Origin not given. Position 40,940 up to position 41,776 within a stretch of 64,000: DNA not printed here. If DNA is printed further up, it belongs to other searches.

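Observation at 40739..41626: Stand-alone MoaD/ThiS-like Gly-Gly protein plus an unknown 178-aa protein immediately after the vWA-MoxR-vWA cassette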

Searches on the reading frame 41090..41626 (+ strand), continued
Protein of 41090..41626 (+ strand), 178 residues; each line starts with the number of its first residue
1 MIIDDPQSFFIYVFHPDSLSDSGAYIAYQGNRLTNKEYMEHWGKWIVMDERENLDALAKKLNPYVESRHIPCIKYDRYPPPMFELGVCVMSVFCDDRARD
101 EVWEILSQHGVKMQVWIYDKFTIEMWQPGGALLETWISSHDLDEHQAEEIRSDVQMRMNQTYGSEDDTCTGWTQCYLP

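Call 86: search_protein_families(library=ncbifam, proteins=[L022:11400-12518:+, L006:5067-6161:+, L006:6214-7401:+, L024:2147-3352:+, L066:2357-3352:+], max_evalue=0.00001)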
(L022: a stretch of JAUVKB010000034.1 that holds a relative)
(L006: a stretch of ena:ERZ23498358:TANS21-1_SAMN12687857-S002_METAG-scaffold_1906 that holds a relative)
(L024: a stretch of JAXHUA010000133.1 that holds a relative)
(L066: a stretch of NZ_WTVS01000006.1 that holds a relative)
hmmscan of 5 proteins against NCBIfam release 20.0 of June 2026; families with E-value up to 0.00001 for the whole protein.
L022:11400-12518:+ (373 aa): 74 families (the best 25 are shown)
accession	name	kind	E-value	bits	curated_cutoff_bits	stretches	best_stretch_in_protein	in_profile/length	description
TIGR04545.1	rSAM_ahbD_hemeb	equivalog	5.2e-67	226.7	500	1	23-360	2-335/339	heme b synthase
TIGR04055.1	rSAM_NirJ2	equivalog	2e-55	188.6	500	1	22-360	1-322/326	putative heme d1 biosynthesis radical SAM protein NirJ2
TIGR04053.2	TIGR04053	equivalog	1.3e-53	182.5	395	1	18-360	5-362/366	TIGR04053 family radical SAM/SPASM domain-containing protein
TIGR04051.1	rSAM_NirJ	equivalog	1.5e-48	165.6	515.45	1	23-363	4-349/354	heme d1 biosynthesis radical SAM protein NirJ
TIGR04054.1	rSAM_NirJ1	equivalog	2.4e-47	161.4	650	1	6-362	22-382/387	putative heme d1 biosynthesis radical SAM protein NirJ1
TIGR03962.1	mycofact_rSAM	equivalog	5.8e-46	157.2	265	1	19-230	10-215/339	mycofactocin radical SAM maturase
TIGR04303.1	GeoRSP_rSAM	equivalog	2.7e-45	155.4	400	1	19-361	3-325/325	GeoRSP system radical SAM/SPASM protein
TIGR04347.1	pseudo_SAM_Halo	equivalog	4.7e-44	151.2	525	2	22-196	39-206/390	TIGR04347 family pseudo-SAM/SPASM protein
NF050035.1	rSAM_WgK_link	exception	3.6e-43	147.9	650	2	18-213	6-196/367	radical SAM/SPASM peptide maturase WgkB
TIGR04546.1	rSAM_ahbC_deAc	equivalog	2.5e-42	145.1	650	2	22-194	40-205/390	12,18-didecarboxysiroheme deacetylase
TIGR04250.1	SCM_rSAM_ScmE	equivalog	1.8e-35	122.5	400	1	19-358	1-343/358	SynChlorMet cassette radical SAM/SPASM protein ScmE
TIGR02109.1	PQQ_syn_pqqE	equivalog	2.5e-35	122.1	381.35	1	19-367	5-337/358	pyrroloquinoline quinone biosynthesis protein PqqE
TIGR04340.1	rSAM_ACGX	hypoth_equivalog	1.9e-31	109.6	400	1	25-362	7-339/341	radical SAM/SPASM domain protein, ACGX system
NF045574.1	sacti_mat_StsB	exception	1.6e-29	103.1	625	1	15-195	90-262/466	StsB family radical SAM/SPASM domain sactipeptide maturase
TIGR03913.1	rad_SAM_trio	equivalog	5.9e-28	97.5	591.75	1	19-353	17-346/477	GDL motif peptide-associated radical SAM/SPASM maturase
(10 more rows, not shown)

L006:5067-6161:+ (364 aa): 56 families (the best 25 are shown)
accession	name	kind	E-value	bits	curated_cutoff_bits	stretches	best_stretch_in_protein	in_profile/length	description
TIGR04053.2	TIGR04053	equivalog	4.4e-48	164.4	395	2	280-361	285-366/366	TIGR04053 family radical SAM/SPASM domain-containing protein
TIGR04545.1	rSAM_ahbD_hemeb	equivalog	3.2e-47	161.6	500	2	32-212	4-182/339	heme b synthase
TIGR04303.1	GeoRSP_rSAM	equivalog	2e-42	146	400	1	27-358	4-325/325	GeoRSP system radical SAM/SPASM protein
TIGR04055.1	rSAM_NirJ2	equivalog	4.8e-41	141.3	500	1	33-360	5-325/326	putative heme d1 biosynthesis radical SAM protein NirJ2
TIGR04051.1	rSAM_NirJ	equivalog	1e-33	116.8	515.45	2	32-193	6-163/354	heme d1 biosynthesis radical SAM protein NirJ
TIGR04054.1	rSAM_NirJ1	equivalog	2.3e-33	115.4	650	2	31-193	39-197/387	putative heme d1 biosynthesis radical SAM protein NirJ1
TIGR04546.1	rSAM_ahbC_deAc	equivalog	5.8e-33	114.2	650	2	31-191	42-198/390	12,18-didecarboxysiroheme deacetylase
TIGR04347.1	pseudo_SAM_Halo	equivalog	2.4e-31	109.4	525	2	31-192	41-198/390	TIGR04347 family pseudo-SAM/SPASM protein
TIGR02109.1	PQQ_syn_pqqE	equivalog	9.2e-30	103.8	381.35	1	24-361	3-334/358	pyrroloquinoline quinone biosynthesis protein PqqE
NF050035.1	rSAM_WgK_link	exception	1.6e-28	99.7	650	2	30-197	11-175/367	radical SAM/SPASM peptide maturase WgkB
TIGR02668.1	moaA_archaeal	equivalog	3.5e-28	98.5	325.25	1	33-249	15-231/303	GTP 3',8-cyclase MoaA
TIGR04250.1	SCM_rSAM_ScmE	equivalog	4.5e-28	98.2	400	1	33-351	8-339/358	SynChlorMet cassette radical SAM/SPASM protein ScmE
NF001199.0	PRK00164.2-1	equivalog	1.1e-25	90.5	231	1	33-249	17-234/308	GTP 3',8-cyclase MoaA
TIGR02666.1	moaA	equivalog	3.7e-25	88.6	284.05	1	34-227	16-214/336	GTP 3',8-cyclase MoaA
NF045574.1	sacti_mat_StsB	exception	1.3e-24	86.9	625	1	32-340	100-396/466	StsB family radical SAM/SPASM domain sactipeptide maturase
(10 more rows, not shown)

L006:6214-7401:+ (395 aa): 69 families (the best 25 are shown)
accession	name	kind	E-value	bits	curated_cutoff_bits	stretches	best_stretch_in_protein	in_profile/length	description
TIGR04053.2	TIGR04053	equivalog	2e-59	201.7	395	2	51-259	4-215/366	TIGR04053 family radical SAM/SPASM domain-containing protein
TIGR04545.1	rSAM_ahbD_hemeb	equivalog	1.9e-57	195.3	500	1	59-392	4-339/339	heme b synthase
TIGR04055.1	rSAM_NirJ2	equivalog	4.5e-56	190.7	500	1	59-391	4-325/326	putative heme d1 biosynthesis radical SAM protein NirJ2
TIGR04051.1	rSAM_NirJ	equivalog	2.1e-51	175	515.45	2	54-258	2-206/354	heme d1 biosynthesis radical SAM protein NirJ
TIGR04054.1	rSAM_NirJ1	equivalog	5.8e-46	156.8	650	2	43-256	25-238/387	putative heme d1 biosynthesis radical SAM protein NirJ1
TIGR04347.1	pseudo_SAM_Halo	equivalog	1.1e-43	150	525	2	48-256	32-240/390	TIGR04347 family pseudo-SAM/SPASM protein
NF050035.1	rSAM_WgK_link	exception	3e-41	141.7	650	2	52-247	6-202/367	radical SAM/SPASM peptide maturase WgkB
TIGR04546.1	rSAM_ahbC_deAc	equivalog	4.4e-41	141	650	2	50-252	35-237/390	12,18-didecarboxysiroheme deacetylase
TIGR04303.1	GeoRSP_rSAM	equivalog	8.9e-40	137.2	400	1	54-389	4-325/325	GeoRSP system radical SAM/SPASM protein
TIGR03962.1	mycofact_rSAM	equivalog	2.1e-38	132.4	265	1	53-389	10-332/339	mycofactocin radical SAM maturase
TIGR02109.1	PQQ_syn_pqqE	equivalog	7e-38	130.5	381.35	1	53-392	5-334/358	pyrroloquinoline quinone biosynthesis protein PqqE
NF045574.1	sacti_mat_StsB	exception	2.5e-35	122.2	625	1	44-381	85-406/466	StsB family radical SAM/SPASM domain sactipeptide maturase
TIGR04340.1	rSAM_ACGX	hypoth_equivalog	9.3e-35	120.4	400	1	59-391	7-340/341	radical SAM/SPASM domain protein, ACGX system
TIGR03913.1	rad_SAM_trio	equivalog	1e-33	116.5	591.75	2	49-246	13-210/477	GDL motif peptide-associated radical SAM/SPASM maturase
TIGR02666.1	moaA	equivalog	3.5e-33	115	284.05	1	60-261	15-227/336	GTP 3',8-cyclase MoaA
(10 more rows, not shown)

L024:2147-3352:+ (402 aa): 71 families (the best 25 are shown)
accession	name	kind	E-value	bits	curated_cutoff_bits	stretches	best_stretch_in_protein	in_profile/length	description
TIGR04053.2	TIGR04053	equivalog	1.3e-54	185.9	395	1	53-394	4-366/366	TIGR04053 family radical SAM/SPASM domain-containing protein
TIGR04545.1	rSAM_ahbD_hemeb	equivalog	3e-54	184.7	500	1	61-394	4-339/339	heme b synthase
TIGR04055.1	rSAM_NirJ2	equivalog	1.8e-51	175.6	500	1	62-393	5-325/326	putative heme d1 biosynthesis radical SAM protein NirJ2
TIGR04051.1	rSAM_NirJ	equivalog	2.3e-47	161.7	515.45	2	56-235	2-181/354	heme d1 biosynthesis radical SAM protein NirJ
TIGR04054.1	rSAM_NirJ1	equivalog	2.4e-46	158.1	650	1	51-392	31-382/387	putative heme d1 biosynthesis radical SAM protein NirJ1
TIGR04347.1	pseudo_SAM_Halo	equivalog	3.9e-44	151.5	525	2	53-252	35-234/390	TIGR04347 family pseudo-SAM/SPASM protein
TIGR04546.1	rSAM_ahbC_deAc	equivalog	5.4e-41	140.7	650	1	52-251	35-234/390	12,18-didecarboxysiroheme deacetylase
TIGR04303.1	GeoRSP_rSAM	equivalog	1.4e-39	136.6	400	1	55-391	3-325/325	GeoRSP system radical SAM/SPASM protein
NF045574.1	sacti_mat_StsB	exception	1.5e-37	129.5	625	1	45-223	84-261/466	StsB family radical SAM/SPASM domain sactipeptide maturase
TIGR03962.1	mycofact_rSAM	equivalog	1.8e-37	129.3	265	1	55-391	10-332/339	mycofactocin radical SAM maturase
NF050035.1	rSAM_WgK_link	exception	6.4e-37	127.4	650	2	55-246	7-199/367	radical SAM/SPASM peptide maturase WgkB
TIGR04340.1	rSAM_ACGX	hypoth_equivalog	1.9e-35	122.7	400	1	61-392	7-339/341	radical SAM/SPASM domain protein, ACGX system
TIGR02109.1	PQQ_syn_pqqE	equivalog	2.5e-33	115.5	381.35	1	55-395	5-335/358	pyrroloquinoline quinone biosynthesis protein PqqE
NF045646.2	rSAM_Se_TrsS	equivalog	1.9e-32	112.4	490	1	61-229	90-262/441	radical SAM (seleno)protein TrsS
TIGR03913.1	rad_SAM_trio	equivalog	1.2e-30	106.3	591.75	1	55-398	17-359/477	GDL motif peptide-associated radical SAM/SPASM maturase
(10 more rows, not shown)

L066:2357-3352:+ (332 aa): 24 families
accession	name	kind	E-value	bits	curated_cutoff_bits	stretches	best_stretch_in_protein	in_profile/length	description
TIGR04003.1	rSAM_BssD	equivalog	3.1e-202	670.5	496.45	1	4-317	1-314/314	[benzylsuccinate synthase]-activating enzyme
TIGR02494.1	PFLE_PFLC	subfamily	1.4e-109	365.9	174.35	1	6-281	1-273/293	glycyl-radical enzyme activating protein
NF043069.1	T4HPD_activ_SAM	equivalog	1.8e-88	296.8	425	1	5-311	3-299/299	trans-4-hydroxy-L-proline dehydratase activase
NF048010.1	SfplDhtActHpsHDes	equivalog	5.9e-82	274.8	430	1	5-280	7-281/298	(2S)-3-sulfopropanediol dehydratase activating enzyme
TIGR04395.1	cutC_activ_rSAM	equivalog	4.2e-78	262.7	360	1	6-277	7-277/309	choline TMA-lyase-activating enzyme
NF033719.1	ind_deCO2_activ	equivalog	9.4e-77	258.3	425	1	6-292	3-286/302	indoleacetate decarboxylase activase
NF048008.1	SfplDhtActHpfHKleb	equivalog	3.8e-71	239.9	500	1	6-287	2-283/308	(2S)-3-sulfopropanediol dehydratase activating enzyme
NF033717.2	HPDL_rSAM_activ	equivalog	2.4e-65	220.8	420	1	6-292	6-289/311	4-hydroxyphenylacetate decarboxylase activase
NF007483.0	PRK10076.1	equivalog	1.3e-56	192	326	2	87-311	74-292/292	[formate-C-acetyltransferase]-activating enzyme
TIGR02493.1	PFLA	equivalog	8.7e-52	175.8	231.75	2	93-292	27-225/235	pyruvate formate-lyase-activating protein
TIGR04041.1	activase_YjjW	hypoth_equivalog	1.7e-44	152.3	250.2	1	5-266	3-242/276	YjjW family glycine radical enzyme activase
NF008356.0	PRK11145.1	equivalog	3.4e-40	137.9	375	2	92-291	30-227/246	pyruvate formate lyase 1-activating protein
TIGR02495.1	NrdG2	equivalog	2.1e-17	63.1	131.15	2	7-45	3-42/193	anaerobic ribonucleoside-triphosphate reductase activating protein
TIGR02491.1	NrdG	equivalog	2.9e-13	50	126.1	1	7-46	3-42/154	anaerobic ribonucleoside-triphosphate reductase activating protein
TIGR00402.1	napF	equivalog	4.9e-08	33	102.2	1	50-103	32-83/149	ferredoxin-type protein NapF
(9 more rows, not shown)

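Call 88: find_encoding_contigs(protein=P0076, flank=5000, max_places=3)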
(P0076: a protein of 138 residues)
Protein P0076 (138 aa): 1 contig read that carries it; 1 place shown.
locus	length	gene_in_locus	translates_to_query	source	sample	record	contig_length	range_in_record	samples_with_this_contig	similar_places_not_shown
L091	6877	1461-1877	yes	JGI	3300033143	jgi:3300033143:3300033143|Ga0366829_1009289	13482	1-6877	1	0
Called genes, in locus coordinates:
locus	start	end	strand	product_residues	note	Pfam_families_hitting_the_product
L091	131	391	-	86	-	PF05016:ParE_toxin, PF05973:Gp49 (weak)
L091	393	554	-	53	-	-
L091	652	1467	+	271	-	-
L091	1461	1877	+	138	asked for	-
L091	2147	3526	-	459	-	PF00224:PK, PF02887:PK_C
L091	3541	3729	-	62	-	-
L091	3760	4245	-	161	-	PF06445:GyrI-like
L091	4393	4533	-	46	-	-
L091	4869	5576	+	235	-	PF00535:Glycos_transf_2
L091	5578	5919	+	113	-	PF10066:DUF2304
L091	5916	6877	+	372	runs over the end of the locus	PF20706:GT4-conflict, PF13439:Glyco_transf_4, PF00534:Glycos_transf_1, PF13692:Glyco_trans_1_4, PF13524:Glyco_trans_1_2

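Call 89: find_encoding_contigs(protein=P0034, flank=6000, max_places=2)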
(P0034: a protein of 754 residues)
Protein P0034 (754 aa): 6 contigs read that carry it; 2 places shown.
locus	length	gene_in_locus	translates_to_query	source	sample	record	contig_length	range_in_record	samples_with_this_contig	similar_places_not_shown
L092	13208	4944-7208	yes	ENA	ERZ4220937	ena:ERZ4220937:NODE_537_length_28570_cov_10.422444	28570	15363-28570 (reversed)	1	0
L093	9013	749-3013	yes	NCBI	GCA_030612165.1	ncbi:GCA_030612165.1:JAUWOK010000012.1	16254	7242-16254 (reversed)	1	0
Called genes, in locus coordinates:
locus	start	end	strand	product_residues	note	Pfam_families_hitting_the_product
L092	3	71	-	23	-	?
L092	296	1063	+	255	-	PF00142:Fer4_NifH, PF01656:CbiA, PF02374:ArsA_ATPase, PF06564:CBP_BcsQ, PF09140:MipZ, PF10609:ParA, PF13614:AAA_31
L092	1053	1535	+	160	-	-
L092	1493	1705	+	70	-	-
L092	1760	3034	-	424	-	PF00079:Serpin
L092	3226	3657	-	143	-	PF02518:HATPase_c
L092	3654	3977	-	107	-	PF07730:HisKA_3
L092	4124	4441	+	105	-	PF01228:Gly_radical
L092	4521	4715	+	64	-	-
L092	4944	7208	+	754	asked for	-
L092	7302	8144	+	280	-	PF20030:bpMoxR (weak), PF01637:ATPase_2 (faint), PF13191:AAA_16 (weak), PF07728:AAA_5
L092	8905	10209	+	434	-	PF04055:Radical_SAM, PF12544:LAM_C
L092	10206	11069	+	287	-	PF00583:Acetyltransf_1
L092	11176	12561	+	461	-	PF00206:Lyase_1, PF14698:ASL_C2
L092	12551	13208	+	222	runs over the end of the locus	PF00834:Ribul_P_3_epim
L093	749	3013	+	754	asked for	-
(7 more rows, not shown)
